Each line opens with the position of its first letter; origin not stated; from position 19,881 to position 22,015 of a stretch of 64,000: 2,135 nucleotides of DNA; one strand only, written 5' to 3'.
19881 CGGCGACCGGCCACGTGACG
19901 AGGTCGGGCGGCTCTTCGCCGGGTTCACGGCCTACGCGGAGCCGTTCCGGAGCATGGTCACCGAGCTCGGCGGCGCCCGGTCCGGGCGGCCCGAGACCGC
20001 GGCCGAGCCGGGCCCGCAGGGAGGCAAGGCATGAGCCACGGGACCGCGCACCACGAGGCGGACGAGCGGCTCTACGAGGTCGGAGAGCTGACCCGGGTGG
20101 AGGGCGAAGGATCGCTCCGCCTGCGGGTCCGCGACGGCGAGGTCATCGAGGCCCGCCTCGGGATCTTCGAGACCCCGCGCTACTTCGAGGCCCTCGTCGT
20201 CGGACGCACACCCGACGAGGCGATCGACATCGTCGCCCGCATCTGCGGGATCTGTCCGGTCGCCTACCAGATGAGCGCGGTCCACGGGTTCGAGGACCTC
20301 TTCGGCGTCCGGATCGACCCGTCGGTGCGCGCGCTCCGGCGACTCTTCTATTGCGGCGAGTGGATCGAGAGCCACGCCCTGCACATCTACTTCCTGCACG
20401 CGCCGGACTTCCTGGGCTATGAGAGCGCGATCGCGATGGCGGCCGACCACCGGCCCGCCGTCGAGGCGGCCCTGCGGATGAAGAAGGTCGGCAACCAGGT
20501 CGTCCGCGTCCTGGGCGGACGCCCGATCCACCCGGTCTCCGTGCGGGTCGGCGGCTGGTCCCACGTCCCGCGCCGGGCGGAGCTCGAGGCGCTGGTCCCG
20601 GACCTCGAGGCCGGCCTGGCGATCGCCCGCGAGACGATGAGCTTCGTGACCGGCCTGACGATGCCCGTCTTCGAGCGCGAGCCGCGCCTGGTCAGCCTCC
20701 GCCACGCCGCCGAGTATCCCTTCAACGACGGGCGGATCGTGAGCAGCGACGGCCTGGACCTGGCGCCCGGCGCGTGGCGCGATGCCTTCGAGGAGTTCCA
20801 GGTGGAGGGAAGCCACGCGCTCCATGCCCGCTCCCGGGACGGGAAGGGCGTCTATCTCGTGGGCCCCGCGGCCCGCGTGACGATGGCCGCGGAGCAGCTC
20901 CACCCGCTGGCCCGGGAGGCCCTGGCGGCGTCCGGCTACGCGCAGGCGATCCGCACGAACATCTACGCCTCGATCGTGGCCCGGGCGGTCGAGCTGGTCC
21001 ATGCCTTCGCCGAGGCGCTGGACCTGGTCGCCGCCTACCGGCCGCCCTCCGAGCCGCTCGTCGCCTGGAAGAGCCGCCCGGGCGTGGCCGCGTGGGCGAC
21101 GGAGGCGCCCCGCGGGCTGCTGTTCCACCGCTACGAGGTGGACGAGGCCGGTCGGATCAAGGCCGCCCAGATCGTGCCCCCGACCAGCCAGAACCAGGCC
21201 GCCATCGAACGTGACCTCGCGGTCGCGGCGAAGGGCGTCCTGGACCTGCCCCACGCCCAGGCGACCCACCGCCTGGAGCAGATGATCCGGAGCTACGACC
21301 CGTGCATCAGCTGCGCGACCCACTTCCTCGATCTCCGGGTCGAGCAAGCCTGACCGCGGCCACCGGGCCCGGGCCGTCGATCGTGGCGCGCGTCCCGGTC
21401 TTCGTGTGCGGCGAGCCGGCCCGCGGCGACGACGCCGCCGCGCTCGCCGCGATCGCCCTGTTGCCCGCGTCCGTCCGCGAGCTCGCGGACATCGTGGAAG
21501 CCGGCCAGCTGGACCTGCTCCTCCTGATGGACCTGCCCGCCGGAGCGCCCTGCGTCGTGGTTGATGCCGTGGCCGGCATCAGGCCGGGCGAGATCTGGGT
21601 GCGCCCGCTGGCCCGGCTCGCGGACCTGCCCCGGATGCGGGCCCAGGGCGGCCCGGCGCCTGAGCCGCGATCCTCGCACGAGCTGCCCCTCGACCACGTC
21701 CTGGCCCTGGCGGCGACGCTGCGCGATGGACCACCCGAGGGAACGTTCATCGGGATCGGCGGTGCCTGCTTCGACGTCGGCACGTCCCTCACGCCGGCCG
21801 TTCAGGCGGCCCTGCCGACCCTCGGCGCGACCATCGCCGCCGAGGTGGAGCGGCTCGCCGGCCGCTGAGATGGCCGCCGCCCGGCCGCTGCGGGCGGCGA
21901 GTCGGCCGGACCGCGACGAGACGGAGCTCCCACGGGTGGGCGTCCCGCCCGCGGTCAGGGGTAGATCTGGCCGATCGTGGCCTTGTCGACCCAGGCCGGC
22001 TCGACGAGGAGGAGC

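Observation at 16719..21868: Group 3b hydrogenase with fused beta-gamma subunit, translationally coupled to a standalone cNMP-binding protein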

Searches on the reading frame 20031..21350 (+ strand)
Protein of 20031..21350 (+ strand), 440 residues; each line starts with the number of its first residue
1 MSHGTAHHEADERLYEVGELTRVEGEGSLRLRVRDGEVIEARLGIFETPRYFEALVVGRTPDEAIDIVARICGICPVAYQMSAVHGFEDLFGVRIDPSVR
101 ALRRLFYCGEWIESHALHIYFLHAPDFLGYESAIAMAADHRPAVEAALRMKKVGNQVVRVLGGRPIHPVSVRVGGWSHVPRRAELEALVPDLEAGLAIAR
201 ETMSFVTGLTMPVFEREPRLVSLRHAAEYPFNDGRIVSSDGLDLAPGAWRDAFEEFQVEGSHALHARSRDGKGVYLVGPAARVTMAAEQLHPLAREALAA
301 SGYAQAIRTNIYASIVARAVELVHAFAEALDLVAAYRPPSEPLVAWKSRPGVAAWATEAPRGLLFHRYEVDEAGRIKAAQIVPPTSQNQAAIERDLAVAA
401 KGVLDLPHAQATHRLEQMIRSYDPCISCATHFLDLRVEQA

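Call 5: search_protein_families(library=pfam, proteins=[window:20031-21350:+], max_evalue=0.01)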
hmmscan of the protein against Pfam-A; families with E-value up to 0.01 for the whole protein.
window:20031-21350:+ (440 aa): 1 family
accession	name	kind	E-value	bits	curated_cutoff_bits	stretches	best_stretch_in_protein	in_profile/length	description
PF00374.24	NiFeSe_Hases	-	3.2e-30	106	25.8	2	50-136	1-87/508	Nickel-dependent hydrogenase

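Call 8: search_protein_families(library=ncbifam, proteins=[window:20031-21350:+], max_evalue=0.01)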
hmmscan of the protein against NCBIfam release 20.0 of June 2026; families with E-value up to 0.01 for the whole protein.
window:20031-21350:+ (440 aa): 9 families
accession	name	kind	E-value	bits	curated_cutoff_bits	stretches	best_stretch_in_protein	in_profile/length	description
NF040828.1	sulfhyd_ShyA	equivalog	1.6e-75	254.5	700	1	16-433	4-413/415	NAD(P)-dependent hydrogenase/sulfhydrogenase 2 subunit alpha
NF040832.1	sulfhyd_HydA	equivalog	8.4e-70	236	880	1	17-433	7-424/426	NADPH-dependent hydrogenase/sulfhydrogenase 1 subunit alpha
NF041785.2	VhuA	equivalog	1e-40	139.6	800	1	19-404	8-417/418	F420-non-reducing hydrogenase Vhu subunit A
TIGR03295.1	frhA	equivalog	2.6e-39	135.4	392.5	1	16-433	6-397/412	coenzyme F420 hydrogenase subunit alpha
NF045518.1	H2_NiFeSe_large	exception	2e-37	129.1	780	2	19-187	8-190/485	NiFeSe hydrogenase large subunit HysA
NF033181.1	NiFeSe_hydrog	equivalog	1.2e-36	126.7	600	2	19-130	8-118/507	nickel-dependent hydrogenase large subunit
NF007778.0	PRK10467.1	equivalog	9.6e-19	67.1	969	2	18-136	8-125/567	hydrogenase 2 large subunit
NF007550.0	PRK10170.1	equivalog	4.2e-18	65.1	1101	2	8-147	13-149/597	Ni/Fe-hydrogenase large subunit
NF041786.2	VhuU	equivalog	1.2e-06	28.2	70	1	415-434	11-30/45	F420-non-reducing hydrogenase selenoprotein subunit VhuU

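Call 17: search_solved_structures(query=window:20031-21350:+, max_evalue=1e-10)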
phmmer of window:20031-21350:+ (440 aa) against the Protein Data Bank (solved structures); distinct sequences matched with E-value up to 1e-10: 67 (the best 60 are shown).
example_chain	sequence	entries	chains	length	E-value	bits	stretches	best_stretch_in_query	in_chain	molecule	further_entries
9nez_D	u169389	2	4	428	2e-66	228.3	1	17-433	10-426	Sulfhydrogenase 1 subunit alpha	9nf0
9e15_B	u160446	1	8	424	9.1e-66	226.2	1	17-431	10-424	Sulfhydrogenase 1 subunit alpha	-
9e1j_B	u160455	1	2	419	9.5e-66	226.1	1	18-431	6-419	Sulfhydrogenase 1 subunit alpha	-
5yxy_A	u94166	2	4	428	5.8e-64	220.2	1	17-432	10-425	Cytosolic NiFe-hydrogenase, alpha subunit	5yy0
5odc_F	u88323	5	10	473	1.1e-42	150.2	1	17-433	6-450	Methyl-viologen reducing hydrogenase subunit A | Methyl-viologen reducing hydrogenase, subunit A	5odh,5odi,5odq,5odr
7t2r_D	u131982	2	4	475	5e-41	144.6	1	16-433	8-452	NiFe hydrogenase large subunit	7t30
5xf9_D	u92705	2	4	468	6.3e-41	144.3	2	15-188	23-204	NAD-reducing hydrogenase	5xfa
9sw2_F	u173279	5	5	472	9.3e-41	143.8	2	19-222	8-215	F420-non-reducing hydrogenase subunit A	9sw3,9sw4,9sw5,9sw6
9sfi_g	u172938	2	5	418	1.9e-36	129.6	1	18-402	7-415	Coenzyme F420-reducing hydrogenase, alpha subunit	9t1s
6qgt_A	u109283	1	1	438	3.1e-30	109.1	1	14-210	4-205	F420-reducing hydrogenase, subunit alpha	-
6qgr_A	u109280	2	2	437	3.3e-30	109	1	14-210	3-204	Coenzyme F420 hydrogenase subunit alpha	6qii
3zfs_A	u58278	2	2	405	4.3e-28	102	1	17-178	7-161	F420-REDUCING HYDROGENASE, SUBUNIT ALPHA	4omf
5jsu_B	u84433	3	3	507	2.2e-27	99.7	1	17-185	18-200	Periplasmic [NiFeSe] hydrogenase, large subunit, selenocysteine-containing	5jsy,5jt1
4ci0_A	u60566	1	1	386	2.8e-27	99.3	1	17-178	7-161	F420-REDUCING HYDROGENASE, SUBUNIT ALPHA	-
4kl8_L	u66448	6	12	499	1.7e-26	96.8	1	16-128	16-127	Nickel-dependent hydrogenase large subunit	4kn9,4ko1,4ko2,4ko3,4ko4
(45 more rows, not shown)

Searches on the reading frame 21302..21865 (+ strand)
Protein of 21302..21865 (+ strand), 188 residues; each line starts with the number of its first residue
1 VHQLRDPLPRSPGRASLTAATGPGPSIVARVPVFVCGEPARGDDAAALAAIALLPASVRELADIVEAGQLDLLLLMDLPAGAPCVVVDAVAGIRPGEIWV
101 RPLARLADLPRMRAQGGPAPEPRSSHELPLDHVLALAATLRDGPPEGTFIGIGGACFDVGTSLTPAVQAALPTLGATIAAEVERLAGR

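Call 5: search_protein_families(library=pfam, proteins=[window:21302-21865:+], max_evalue=0.01)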
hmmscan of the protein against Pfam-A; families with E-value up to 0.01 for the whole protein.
window:21302-21865:+ (188 aa): 1 family
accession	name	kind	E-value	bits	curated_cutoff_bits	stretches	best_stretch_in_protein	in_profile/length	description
PF01750.23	HycI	-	2.6e-06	27.8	23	1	60-179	15-128/130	Hydrogenase maturation protease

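Call 8: search_protein_families(library=ncbifam, proteins=[window:21302-21865:+], max_evalue=0.01)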
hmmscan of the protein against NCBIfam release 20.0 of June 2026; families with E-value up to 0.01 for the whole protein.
window:21302-21865:+ (188 aa): 3 families
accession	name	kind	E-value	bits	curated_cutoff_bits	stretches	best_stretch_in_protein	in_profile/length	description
TIGR00072.1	hydrog_prot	superfamily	3.7e-17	62.7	47.45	1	33-181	2-144/145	hydrogenase maturation protease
TIGR00140.1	hupD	subfamily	7.8e-05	22.7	151.8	1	61-183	33-148/151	HyaD/HybD family hydrogenase maturation endopeptidase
NF007777.0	PRK10466.1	equivalog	0.0095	15.7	190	0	59-182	33-149/164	HyaD/HybD family hydrogenase maturation endopeptidase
